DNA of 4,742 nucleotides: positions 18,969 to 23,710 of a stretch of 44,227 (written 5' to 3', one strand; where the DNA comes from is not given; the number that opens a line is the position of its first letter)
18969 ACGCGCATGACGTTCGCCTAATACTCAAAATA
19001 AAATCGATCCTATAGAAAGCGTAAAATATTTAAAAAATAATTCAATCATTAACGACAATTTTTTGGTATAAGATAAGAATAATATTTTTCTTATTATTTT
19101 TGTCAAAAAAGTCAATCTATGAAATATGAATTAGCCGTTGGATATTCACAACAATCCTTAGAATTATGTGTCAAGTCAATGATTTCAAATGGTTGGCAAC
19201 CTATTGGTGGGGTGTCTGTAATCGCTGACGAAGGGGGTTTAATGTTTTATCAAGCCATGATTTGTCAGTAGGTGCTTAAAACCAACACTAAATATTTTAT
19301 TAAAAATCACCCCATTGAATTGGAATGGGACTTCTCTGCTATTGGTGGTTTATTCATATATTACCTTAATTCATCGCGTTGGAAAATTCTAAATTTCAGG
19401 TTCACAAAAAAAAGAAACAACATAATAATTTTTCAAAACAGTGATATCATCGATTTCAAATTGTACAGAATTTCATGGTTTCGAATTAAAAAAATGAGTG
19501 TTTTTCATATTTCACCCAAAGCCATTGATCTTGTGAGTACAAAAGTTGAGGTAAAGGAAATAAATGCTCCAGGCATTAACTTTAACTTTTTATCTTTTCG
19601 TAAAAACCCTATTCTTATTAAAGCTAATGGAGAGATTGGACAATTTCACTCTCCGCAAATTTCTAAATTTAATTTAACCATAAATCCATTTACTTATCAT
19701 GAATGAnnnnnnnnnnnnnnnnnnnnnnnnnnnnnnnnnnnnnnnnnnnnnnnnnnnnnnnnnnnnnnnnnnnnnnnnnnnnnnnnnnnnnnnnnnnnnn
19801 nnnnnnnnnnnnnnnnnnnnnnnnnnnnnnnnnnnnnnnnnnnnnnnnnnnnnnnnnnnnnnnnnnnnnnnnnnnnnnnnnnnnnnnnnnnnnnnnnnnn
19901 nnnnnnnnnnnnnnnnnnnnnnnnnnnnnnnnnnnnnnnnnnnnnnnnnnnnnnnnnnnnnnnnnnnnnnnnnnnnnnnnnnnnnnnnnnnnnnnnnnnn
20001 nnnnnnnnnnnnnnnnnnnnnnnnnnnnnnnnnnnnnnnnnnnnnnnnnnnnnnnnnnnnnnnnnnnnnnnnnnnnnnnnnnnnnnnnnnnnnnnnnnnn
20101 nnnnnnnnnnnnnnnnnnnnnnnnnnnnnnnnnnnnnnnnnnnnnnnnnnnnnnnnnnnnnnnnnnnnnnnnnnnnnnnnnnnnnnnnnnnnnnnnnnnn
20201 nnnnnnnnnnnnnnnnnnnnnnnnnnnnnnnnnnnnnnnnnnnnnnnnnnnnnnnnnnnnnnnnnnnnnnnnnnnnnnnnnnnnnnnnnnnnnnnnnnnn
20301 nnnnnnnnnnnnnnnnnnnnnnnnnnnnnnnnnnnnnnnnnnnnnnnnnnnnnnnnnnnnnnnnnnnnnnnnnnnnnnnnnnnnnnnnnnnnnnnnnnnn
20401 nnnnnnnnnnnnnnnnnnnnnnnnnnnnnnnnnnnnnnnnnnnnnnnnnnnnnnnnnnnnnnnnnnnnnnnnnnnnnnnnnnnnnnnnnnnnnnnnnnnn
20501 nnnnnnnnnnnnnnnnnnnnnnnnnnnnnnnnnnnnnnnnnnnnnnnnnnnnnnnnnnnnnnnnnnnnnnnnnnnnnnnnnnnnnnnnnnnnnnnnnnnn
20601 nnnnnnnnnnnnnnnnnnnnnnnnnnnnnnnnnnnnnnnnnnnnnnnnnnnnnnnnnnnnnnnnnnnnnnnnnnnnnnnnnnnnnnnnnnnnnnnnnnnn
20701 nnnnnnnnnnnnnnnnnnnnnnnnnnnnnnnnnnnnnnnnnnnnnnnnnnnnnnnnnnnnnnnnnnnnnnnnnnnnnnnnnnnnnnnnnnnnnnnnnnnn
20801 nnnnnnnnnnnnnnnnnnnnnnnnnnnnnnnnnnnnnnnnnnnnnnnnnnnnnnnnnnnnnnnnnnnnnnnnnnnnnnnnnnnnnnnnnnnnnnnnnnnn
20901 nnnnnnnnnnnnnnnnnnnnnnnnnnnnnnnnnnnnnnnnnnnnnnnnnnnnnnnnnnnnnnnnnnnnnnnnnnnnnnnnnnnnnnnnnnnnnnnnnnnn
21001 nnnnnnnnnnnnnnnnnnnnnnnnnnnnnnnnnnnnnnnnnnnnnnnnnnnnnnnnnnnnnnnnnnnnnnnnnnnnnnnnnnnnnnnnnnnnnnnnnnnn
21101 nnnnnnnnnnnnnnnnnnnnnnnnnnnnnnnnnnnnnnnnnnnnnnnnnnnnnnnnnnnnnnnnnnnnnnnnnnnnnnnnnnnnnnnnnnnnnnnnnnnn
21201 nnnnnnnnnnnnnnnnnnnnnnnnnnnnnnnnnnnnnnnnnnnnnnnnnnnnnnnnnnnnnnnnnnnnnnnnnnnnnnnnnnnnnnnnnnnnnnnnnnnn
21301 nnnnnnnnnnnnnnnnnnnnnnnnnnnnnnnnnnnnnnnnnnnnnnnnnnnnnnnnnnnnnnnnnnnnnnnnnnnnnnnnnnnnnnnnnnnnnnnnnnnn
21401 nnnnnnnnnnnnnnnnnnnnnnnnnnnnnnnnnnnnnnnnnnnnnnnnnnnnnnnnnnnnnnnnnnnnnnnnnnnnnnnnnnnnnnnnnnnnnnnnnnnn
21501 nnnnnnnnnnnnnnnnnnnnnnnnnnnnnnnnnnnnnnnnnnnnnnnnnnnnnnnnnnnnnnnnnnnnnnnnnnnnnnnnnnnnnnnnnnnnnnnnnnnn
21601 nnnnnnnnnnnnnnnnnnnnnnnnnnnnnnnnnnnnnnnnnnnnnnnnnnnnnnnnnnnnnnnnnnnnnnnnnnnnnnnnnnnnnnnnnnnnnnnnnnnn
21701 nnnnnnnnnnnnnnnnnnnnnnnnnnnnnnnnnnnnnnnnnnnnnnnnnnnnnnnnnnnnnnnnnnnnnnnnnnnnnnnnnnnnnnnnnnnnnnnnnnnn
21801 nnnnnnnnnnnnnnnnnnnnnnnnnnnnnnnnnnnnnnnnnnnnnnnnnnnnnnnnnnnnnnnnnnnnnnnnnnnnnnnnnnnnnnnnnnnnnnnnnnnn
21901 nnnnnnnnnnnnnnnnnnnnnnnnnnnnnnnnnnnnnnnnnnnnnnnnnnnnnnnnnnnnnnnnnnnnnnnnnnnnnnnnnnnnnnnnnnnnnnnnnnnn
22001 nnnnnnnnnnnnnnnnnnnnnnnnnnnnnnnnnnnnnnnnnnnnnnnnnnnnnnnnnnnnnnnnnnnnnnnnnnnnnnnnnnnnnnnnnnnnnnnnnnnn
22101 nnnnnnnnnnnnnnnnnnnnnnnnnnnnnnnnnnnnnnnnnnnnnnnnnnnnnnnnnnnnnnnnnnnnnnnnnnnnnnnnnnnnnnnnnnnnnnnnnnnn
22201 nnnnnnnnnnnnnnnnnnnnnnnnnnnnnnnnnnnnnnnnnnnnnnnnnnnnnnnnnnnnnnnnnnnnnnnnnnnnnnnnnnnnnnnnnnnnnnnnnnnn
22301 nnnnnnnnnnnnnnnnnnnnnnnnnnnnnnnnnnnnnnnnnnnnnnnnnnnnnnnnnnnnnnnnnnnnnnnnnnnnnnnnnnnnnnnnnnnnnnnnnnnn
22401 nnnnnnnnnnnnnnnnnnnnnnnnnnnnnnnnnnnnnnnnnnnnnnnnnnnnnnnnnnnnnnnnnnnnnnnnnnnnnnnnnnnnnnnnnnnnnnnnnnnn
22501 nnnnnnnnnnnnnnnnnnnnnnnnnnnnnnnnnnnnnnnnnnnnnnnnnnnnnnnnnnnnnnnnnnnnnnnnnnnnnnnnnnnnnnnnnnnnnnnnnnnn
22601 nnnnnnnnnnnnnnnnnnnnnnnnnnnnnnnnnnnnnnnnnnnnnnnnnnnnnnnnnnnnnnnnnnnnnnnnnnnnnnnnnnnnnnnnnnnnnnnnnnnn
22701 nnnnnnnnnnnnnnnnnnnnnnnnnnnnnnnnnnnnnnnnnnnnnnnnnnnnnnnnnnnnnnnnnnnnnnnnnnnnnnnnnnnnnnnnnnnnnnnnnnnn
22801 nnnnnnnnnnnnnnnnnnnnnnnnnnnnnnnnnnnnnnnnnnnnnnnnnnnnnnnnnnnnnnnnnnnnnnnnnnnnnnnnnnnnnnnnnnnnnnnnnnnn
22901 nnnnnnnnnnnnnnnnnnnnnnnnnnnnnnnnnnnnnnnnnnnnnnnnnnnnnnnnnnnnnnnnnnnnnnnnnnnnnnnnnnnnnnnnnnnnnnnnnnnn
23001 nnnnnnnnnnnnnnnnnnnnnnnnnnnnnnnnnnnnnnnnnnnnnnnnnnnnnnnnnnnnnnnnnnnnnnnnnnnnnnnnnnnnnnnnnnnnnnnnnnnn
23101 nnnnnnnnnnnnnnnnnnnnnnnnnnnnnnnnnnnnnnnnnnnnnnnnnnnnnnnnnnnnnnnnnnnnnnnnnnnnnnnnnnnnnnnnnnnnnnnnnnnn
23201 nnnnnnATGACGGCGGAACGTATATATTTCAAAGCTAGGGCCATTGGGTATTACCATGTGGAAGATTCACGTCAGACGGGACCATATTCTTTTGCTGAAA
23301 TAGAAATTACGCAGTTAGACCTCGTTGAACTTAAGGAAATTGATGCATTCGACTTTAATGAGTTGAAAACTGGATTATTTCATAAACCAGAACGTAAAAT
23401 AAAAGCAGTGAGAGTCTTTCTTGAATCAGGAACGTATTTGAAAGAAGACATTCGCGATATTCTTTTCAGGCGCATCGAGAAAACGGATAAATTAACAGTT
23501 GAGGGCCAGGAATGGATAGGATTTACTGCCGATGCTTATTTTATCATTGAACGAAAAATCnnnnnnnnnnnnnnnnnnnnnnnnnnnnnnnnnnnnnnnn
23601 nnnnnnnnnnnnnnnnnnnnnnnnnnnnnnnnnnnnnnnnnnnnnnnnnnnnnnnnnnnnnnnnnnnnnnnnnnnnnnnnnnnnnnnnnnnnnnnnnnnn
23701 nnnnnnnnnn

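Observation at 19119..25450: Seven-gene envelope operon: DUF1737 / DUF4407 x2 / OmpA-type anchor / transglutaminase-like polytopic protein / DUF350-like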

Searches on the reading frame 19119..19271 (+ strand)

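Call 3: search_protein_families(library=pfam, proteins=[window:19119-19271:+], max_evalue=0.1)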
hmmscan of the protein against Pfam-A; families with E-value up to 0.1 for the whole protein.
window:19119-19271:+ (50 aa): 2 families
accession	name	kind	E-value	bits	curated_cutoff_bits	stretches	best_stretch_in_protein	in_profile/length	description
PF08410.15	DUF1737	-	5.2e-06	26.7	24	1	2-48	3-51/53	Domain of unknown function (DUF1737)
PF05168.19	HEPN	-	0.022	15.4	22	1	2-23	23-44/117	HEPN domain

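Call 4: search_protein_families(library=padloc, proteins=[window:19119-19271:+], max_evalue=0.1)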
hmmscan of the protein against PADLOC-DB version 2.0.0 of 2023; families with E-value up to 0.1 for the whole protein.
window:19119-19271:+ (50 aa): 0 families

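Call 5: search_protein_families(library=ncbifam, proteins=[window:19119-19271:+], max_evalue=0.1)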
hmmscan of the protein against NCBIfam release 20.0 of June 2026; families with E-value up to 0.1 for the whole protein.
window:19119-19271:+ (50 aa): 0 families

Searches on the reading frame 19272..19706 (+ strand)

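Call 3: search_protein_families(library=pfam, proteins=[window:19272-19706:+], max_evalue=0.1)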
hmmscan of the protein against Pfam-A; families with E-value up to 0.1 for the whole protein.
window:19272-19706:+ (144 aa): 0 families

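Call 4: search_protein_families(library=padloc, proteins=[window:19272-19706:+], max_evalue=0.1)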
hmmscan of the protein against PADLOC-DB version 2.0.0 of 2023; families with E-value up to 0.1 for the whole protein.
window:19272-19706:+ (144 aa): 0 families

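Call 5: search_protein_families(library=ncbifam, proteins=[window:19272-19706:+], max_evalue=0.1)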
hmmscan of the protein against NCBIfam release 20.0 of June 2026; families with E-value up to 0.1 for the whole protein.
window:19272-19706:+ (144 aa): 1 family
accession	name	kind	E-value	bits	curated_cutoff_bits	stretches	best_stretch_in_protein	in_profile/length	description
NF008629.1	PRK11617.1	equivalog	0.067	12.6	230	1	80-122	51-92/218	deoxyribonuclease V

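Call 92: search_protein_families(library=pfam, proteins=[window:19272-19703:+], max_evalue=10)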
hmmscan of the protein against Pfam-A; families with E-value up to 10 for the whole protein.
window:19272-19703:+ (144 aa): 0 families

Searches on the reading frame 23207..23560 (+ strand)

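Call 92: search_protein_families(library=pfam, proteins=[window:23207-23560:+], max_evalue=10)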
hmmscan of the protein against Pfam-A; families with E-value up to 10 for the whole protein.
window:23207-23560:+ (118 aa): 1 family
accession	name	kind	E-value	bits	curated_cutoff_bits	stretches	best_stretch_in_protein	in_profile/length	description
PF14237.11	GYF_2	-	0.052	13.8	25.8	1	15-32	2-18/50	GYF domain 2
